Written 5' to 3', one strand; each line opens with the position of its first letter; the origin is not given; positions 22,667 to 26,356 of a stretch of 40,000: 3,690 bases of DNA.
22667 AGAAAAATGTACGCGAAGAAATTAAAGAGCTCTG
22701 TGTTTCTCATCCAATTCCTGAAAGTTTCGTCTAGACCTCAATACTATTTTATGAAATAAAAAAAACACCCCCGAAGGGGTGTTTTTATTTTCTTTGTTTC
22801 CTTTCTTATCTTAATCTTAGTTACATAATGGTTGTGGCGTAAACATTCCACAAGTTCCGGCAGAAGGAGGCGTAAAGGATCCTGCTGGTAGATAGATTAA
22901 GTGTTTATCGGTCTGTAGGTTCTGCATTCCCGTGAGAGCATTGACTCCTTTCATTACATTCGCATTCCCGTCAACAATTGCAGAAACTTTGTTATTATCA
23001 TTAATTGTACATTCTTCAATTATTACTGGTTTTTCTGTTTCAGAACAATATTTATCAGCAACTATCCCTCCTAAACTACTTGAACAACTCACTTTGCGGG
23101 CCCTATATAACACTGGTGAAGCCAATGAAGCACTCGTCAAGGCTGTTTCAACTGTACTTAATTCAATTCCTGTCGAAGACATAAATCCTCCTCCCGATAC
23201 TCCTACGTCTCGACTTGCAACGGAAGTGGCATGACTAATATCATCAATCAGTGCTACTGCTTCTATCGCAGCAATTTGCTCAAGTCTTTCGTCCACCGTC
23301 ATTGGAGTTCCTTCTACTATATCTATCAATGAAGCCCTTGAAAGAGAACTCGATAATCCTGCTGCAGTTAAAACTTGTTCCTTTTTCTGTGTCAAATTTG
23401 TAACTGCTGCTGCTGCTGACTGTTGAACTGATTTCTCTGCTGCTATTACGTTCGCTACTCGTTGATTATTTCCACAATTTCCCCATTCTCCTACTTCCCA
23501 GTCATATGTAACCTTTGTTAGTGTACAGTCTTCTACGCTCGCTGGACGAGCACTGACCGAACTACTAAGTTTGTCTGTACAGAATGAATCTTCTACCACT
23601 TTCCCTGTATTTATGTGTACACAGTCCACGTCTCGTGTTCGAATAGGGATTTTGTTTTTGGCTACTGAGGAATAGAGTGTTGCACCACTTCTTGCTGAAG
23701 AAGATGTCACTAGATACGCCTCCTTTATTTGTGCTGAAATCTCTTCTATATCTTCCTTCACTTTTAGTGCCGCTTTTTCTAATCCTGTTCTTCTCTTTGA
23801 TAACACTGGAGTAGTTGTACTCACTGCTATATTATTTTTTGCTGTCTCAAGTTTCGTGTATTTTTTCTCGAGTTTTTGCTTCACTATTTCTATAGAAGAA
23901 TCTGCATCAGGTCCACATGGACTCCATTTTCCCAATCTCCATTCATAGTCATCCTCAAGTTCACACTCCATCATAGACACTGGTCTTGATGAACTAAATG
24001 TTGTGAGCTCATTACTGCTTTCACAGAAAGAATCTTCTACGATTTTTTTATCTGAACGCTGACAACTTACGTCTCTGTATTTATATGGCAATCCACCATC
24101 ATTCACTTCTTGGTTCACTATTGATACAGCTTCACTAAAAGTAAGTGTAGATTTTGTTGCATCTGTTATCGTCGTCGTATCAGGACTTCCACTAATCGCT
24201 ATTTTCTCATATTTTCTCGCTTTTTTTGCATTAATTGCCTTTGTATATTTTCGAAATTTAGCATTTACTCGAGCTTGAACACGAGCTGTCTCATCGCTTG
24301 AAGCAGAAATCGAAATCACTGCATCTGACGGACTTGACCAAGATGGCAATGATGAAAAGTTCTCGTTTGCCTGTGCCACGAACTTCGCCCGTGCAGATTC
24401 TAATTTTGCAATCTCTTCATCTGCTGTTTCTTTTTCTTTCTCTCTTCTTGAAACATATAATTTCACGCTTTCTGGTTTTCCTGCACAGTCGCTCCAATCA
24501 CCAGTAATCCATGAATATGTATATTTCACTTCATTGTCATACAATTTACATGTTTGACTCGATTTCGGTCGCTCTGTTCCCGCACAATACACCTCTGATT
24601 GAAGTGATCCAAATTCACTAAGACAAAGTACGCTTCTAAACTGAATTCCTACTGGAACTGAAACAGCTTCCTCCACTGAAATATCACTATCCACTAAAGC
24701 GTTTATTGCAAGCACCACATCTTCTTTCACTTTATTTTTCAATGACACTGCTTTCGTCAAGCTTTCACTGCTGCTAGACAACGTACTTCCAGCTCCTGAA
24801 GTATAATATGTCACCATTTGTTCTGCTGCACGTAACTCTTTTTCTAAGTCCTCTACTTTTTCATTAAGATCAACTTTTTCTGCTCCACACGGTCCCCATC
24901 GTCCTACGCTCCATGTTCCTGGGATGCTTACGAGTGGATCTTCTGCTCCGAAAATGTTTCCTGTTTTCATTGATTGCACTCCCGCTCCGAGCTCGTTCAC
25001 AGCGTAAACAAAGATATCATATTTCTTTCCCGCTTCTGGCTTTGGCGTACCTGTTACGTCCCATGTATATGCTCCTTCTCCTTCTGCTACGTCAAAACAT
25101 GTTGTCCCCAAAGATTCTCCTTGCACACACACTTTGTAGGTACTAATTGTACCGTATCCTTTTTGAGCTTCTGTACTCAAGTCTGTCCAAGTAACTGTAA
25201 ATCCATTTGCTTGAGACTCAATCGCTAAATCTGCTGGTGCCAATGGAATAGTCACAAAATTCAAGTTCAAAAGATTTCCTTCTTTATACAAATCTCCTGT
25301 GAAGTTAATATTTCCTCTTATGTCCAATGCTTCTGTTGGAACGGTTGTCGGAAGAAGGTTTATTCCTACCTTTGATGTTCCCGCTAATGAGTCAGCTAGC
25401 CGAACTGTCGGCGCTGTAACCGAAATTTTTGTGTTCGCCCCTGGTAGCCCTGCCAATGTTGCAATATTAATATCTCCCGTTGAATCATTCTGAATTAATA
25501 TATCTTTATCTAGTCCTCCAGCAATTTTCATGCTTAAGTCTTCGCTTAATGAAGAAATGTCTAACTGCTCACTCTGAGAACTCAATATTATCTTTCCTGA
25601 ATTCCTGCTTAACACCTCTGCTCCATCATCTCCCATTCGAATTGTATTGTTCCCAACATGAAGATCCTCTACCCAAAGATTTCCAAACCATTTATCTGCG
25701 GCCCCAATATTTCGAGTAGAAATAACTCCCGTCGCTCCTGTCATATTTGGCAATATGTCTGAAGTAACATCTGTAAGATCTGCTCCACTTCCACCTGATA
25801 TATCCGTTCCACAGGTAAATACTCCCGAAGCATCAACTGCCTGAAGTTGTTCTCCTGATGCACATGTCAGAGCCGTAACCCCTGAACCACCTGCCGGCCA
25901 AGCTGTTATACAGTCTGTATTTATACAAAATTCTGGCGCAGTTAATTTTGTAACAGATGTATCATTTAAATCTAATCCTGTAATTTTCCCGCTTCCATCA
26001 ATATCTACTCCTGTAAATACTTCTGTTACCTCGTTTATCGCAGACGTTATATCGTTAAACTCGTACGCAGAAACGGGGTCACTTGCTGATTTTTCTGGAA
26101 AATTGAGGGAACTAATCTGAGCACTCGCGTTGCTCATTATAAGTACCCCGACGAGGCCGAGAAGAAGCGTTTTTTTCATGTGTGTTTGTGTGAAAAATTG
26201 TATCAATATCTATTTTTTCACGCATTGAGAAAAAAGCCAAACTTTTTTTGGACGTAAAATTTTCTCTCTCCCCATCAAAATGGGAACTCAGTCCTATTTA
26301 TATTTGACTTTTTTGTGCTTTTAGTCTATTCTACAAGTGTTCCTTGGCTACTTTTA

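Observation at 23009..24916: Four thrombospondin-type-1 (ADAMTS-style)-like cysteine modules, each split by a long helical or low-complexity insert, in a bacterial surface protein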

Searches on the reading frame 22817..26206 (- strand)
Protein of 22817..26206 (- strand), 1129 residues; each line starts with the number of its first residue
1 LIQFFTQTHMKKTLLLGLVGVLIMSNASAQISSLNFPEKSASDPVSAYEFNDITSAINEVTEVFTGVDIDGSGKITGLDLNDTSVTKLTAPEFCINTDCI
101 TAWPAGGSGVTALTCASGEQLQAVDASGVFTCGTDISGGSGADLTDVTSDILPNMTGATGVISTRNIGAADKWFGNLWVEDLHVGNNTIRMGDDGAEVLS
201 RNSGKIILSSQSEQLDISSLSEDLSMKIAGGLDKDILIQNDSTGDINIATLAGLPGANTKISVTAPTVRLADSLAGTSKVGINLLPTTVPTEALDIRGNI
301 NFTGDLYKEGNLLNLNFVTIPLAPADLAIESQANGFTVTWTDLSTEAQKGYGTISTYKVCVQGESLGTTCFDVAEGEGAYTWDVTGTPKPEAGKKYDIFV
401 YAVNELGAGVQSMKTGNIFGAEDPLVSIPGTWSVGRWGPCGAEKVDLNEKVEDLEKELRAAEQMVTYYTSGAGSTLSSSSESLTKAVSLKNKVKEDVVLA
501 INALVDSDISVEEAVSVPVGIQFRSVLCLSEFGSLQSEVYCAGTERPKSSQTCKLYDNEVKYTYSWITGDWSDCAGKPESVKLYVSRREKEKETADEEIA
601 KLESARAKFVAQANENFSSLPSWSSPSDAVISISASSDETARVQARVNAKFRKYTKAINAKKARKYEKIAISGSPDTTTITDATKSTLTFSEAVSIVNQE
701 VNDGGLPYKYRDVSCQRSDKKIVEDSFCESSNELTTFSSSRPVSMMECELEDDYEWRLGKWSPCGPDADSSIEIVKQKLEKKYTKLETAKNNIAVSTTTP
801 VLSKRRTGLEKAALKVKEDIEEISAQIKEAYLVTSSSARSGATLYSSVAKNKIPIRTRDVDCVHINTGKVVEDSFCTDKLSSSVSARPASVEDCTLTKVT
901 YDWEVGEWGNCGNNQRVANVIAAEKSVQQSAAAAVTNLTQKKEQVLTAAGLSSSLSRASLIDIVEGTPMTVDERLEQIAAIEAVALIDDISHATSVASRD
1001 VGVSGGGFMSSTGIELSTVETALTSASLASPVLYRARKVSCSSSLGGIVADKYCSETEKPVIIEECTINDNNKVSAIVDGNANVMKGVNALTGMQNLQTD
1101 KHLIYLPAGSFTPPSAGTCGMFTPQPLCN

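Call 4: search_protein_families(library=pfam, proteins=[window:22817-26206:-], max_evalue=10)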
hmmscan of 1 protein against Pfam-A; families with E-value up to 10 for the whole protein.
window:22817-26206:- (1129 aa): 5 families
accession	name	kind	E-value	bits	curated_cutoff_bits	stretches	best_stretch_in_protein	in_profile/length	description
PF19030.6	TSP1_ADAMTS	-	1.4e-08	35.3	23.8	4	520-555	16-52/55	Thrombospondin type 1 domain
PF13864.11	Enkurin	-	0.016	16.1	23.6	1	773-824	38-89/92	Calmodulin-binding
PF00041.27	fn3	-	0.045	14.4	25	1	323-412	2-78/84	Fibronectin type III domain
PF19150.5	DUF5832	-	2.8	8.8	26.7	0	755-790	31-66/81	Family of unknown function (DUF5832)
PF19962.4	EAD9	-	7.6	6.8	25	0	771-788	3-20/62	Effector-associated domain 9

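Call 8: find_homologous_proteins(query=window:22817-26206:-)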
Query window:22817-26206:- (1129 aa): 1 proteins with E <= 0.001 among 8000 candidates.
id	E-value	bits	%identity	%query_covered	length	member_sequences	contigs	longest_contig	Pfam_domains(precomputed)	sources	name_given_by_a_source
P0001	0.0e+0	2461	100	99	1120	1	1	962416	PF19030.7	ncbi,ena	-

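Call 9: search_solved_structures(query=window:22817-26206:-, max_evalue=1, show_alignments=3)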
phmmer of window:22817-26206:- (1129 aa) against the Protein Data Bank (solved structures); distinct sequences matched with E-value up to 1: 1.
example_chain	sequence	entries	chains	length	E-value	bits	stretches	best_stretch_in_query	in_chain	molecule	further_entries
8oxr_A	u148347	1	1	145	0.016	16.5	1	518-575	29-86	Thrombospondin type-1 domain-containing protein 7A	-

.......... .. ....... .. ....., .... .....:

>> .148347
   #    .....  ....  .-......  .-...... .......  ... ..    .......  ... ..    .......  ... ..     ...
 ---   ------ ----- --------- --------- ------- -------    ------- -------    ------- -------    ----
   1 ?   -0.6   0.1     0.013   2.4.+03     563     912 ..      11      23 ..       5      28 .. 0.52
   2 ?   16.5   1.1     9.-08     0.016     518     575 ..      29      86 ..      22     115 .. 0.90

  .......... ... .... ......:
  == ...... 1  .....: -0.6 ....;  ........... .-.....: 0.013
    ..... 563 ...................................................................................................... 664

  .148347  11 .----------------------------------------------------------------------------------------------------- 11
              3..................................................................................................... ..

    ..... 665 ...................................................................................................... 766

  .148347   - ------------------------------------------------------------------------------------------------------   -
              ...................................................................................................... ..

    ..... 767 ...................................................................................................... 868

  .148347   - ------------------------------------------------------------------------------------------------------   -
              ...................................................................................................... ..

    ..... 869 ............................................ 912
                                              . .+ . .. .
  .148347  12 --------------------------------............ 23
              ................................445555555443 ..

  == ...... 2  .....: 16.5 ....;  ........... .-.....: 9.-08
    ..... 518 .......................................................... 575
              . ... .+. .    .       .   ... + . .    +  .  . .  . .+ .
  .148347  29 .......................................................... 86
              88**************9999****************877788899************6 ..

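Call 10: list_cluster_members(proteins=[P0001])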
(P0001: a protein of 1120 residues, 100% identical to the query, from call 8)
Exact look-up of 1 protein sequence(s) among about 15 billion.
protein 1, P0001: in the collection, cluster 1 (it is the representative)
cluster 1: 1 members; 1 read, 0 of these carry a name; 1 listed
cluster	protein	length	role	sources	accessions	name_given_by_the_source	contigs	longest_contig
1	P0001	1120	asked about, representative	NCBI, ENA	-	-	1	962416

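Call 28: find_homologous_proteins(query=A2, max_evalue=0.001)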
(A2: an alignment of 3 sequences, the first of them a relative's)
Query A2 (3 sequences) (1120 aa, profile of the alignment): 2 proteins with E <= 0.001 among 8000 candidates.
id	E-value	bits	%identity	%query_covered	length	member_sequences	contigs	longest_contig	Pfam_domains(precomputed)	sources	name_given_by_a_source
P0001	0.0e+0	1061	100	100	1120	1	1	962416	PF19030.7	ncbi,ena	-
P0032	1.0e-36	145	41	27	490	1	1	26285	-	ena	-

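Call 29: find_related_loci(query=A2, collection=genome_contigs, flank=6000)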
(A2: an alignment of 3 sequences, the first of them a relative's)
Query A2 (1120 aa) in genome_contigs; peptide patterns used: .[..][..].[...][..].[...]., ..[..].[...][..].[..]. (x = any residue, [..] = any of these).
162 stretches matched a pattern; 3 encode a relative of the query (tblastn E <= 1e-3); 3 distinct loci.
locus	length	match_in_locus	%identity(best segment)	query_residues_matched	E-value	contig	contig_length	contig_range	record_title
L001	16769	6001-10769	30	19-1059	8e-23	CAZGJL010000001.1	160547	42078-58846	MAG TPA_asm: uncultured Candidatus Peribacteria bacterium isolate binchicken_co181_623 genome assembly, contig: NODE_43_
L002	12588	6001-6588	43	511-719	2e-6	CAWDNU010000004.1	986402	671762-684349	MAG: uncultured Pseudobdellovibrionaceae bacterium isolate MFD03250.bin.2.22 genome assembly, contig: contig_2869, whole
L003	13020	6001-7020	24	511-902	3e-6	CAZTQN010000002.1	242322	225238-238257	MAG TPA_asm: uncultured Phycisphaeraceae bacterium isolate SRP287051_co2_95 genome assembly, contig: NODE_62_length_2423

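Call 30: find_encoding_contigs(protein=P0001, flank=2000, max_places=3)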
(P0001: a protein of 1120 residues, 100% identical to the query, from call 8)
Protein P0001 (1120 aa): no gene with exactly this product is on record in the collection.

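Call 49: search_protein_families(library=pfam, proteins=[P0032, L002:5818-7569:+], max_evalue=0.01)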
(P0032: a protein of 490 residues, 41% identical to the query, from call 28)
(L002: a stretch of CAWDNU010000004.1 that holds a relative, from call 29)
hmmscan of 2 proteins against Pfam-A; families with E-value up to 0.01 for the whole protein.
P0032 (490 aa): 0 families

L002:5818-7569:+ (583 aa): 5 families
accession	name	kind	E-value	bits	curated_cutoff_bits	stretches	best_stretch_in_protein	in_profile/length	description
PF19030.6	TSP1_ADAMTS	-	4.2e-53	177.9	23.8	4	105-157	1-55/55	Thrombospondin type 1 domain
PF00090.25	TSP_1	-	2.5e-29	101.7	21.6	4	165-215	3-49/49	Thrombospondin type 1 domain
PF19028.6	TSP1_spondin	-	7.9e-18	64.9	41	3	108-157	7-52/52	Spondin-like TSP1 domain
PF19035.6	TSP1_CCN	-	1.7e-08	35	27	2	109-126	7-24/44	CCN3 Nov like TSP1 domain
PF00092.34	VWA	-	0.00032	21.4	23.8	1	295-422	1-117/174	von Willebrand factor type A domain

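Call 50: search_protein_families(library=ncbifam, proteins=[window:22817-26206:-, P0032], max_evalue=0.1)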
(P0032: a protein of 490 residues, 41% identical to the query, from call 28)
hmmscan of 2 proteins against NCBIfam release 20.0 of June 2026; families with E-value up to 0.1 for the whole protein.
window:22817-26206:- (1129 aa): 0 families

P0032 (490 aa): 0 families

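Call 79: find_encoding_contigs(protein=P0032, flank=8000, max_places=3)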
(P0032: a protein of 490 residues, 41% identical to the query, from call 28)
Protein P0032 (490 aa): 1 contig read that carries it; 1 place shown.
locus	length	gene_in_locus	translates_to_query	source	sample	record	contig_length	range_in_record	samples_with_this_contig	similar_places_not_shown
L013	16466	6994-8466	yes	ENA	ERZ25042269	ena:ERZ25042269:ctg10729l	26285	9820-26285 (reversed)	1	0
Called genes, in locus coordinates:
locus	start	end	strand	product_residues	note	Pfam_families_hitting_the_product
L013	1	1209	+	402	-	?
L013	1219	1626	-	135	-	PF04002:RadC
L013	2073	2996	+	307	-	PF03372:Exo_endo_phos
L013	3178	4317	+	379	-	PF13776:DUF4172, PF02661:Fic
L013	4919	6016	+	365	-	PF00274:Glycolytic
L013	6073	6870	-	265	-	-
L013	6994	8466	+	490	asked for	-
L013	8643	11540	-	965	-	PF00801:PKD, PF18911:PKD_4, PF18962:Por_Secre_tail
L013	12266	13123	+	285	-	PF02384:N6_Mtase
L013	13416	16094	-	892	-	PF00931:NB-ARC, PF13374:TPR_10 (faint), PF24885:TPR_NPHP3 (faint), PF13424:TPR_12 (faint)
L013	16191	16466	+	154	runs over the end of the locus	-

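Call 81: search_protein_families(library=phrogs, proteins=[P0032], max_evalue=0.01)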
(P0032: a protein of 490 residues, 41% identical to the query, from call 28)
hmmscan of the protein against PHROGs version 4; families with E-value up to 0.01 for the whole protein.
P0032 (490 aa): 0 families

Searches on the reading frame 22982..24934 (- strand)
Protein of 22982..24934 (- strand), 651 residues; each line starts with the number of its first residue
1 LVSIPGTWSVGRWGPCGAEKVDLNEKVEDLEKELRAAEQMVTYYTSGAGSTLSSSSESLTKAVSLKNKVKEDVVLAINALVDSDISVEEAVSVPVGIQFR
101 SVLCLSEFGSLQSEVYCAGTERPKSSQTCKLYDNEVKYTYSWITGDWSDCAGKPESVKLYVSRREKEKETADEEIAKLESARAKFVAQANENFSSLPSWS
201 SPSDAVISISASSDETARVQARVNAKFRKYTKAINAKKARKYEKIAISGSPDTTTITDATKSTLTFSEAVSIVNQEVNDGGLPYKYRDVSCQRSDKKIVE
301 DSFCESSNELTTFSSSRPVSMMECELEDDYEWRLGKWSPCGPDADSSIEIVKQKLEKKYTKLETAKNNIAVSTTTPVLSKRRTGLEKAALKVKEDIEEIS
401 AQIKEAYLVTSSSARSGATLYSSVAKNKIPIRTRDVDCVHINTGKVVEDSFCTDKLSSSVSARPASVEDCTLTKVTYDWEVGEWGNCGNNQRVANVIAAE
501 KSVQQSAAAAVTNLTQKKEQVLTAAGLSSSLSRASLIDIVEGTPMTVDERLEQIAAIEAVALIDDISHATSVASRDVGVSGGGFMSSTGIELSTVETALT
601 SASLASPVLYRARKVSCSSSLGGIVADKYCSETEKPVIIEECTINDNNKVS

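Call 23: search_protein_representatives(protein=window:22982-24934:-)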
Query: 651 residues. Proteins with E-value up to 0.001 (for the whole library): 31; up to 1e-10: 9; up to 1e-30: 2. The best 31 are listed.
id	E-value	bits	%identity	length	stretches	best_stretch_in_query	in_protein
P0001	0.0e+00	1393.4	100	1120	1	1-651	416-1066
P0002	5.2e-64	233.6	38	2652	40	430-488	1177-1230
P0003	1.9e-21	93.1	41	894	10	96-152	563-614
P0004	4.6e-21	91.8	35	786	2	418-643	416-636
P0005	5.0e-18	81.8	33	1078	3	411-516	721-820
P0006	1.4e-17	80.3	37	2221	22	430-488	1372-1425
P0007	5.2e-17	78.5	36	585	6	94-152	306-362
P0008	1.4e-14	70.4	34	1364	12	94-152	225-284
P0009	2.6e-13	66.3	34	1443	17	94-151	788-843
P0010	2.2e-09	53.3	42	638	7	432-489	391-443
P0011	1.2e-08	50.9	40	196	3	431-488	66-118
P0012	2.1e-08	50.1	40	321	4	95-152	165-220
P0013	1.3e-07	47.4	40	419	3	96-151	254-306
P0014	4.5e-07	45.6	37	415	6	432-489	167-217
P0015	1.1e-06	44.4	39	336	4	95-151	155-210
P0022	2.6e-05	39.8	42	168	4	96-152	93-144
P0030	7.8e-04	35.0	39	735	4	96-155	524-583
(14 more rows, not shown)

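Call 49: search_protein_families(library=pfam, proteins=[P0004, P0005, P0003, P0022, P0030], max_evalue=0.01)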
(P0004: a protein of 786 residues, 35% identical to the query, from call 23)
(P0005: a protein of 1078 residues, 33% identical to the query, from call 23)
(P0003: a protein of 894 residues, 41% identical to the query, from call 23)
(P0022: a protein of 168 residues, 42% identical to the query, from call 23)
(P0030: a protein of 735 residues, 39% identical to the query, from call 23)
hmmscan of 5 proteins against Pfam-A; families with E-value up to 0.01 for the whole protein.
P0004 (786 aa): 1 family
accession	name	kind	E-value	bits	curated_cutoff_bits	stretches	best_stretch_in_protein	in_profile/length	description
PF19030.6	TSP1_ADAMTS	-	1.7e-05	25.4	23.8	0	604-636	17-51/55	Thrombospondin type 1 domain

P0005 (1078 aa): 2 families
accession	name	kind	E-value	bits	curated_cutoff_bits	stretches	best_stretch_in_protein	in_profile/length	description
PF19030.6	TSP1_ADAMTS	-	0.00032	21.3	23.8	0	742-776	18-52/55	Thrombospondin type 1 domain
PF18715.7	Phage_spike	-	0.00037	20.8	28.2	0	368-400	12-43/53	Phage spike trimer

P0003 (894 aa): 2 families
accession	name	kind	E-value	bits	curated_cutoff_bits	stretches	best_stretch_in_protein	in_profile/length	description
PF19030.6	TSP1_ADAMTS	-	7.2e-75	247.6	23.8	10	708-756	1-53/55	Thrombospondin type 1 domain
PF20597.4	pAdhesive_15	-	9.4e-43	147.4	23.8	1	3-221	25-253/254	Putative Ice-binding-like adhesive domain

P0022 (168 aa): 2 families
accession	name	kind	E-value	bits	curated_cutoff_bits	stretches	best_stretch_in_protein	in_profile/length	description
PF19030.6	TSP1_ADAMTS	-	3.1e-27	95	23.8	3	25-77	1-55/55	Thrombospondin type 1 domain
PF00090.25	TSP_1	-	4.2e-10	40.1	21.6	1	28-77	4-49/49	Thrombospondin type 1 domain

P0030 (735 aa): 1 family
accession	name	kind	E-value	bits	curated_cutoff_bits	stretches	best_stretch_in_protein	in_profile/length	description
PF19030.6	TSP1_ADAMTS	-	9.1e-16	58.3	23.8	3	512-559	1-52/55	Thrombospondin type 1 domain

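Call 50: search_protein_families(library=ncbifam, proteins=[P0004], max_evalue=0.1)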
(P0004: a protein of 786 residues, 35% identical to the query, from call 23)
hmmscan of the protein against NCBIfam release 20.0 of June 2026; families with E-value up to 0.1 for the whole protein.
P0004 (786 aa): 0 families
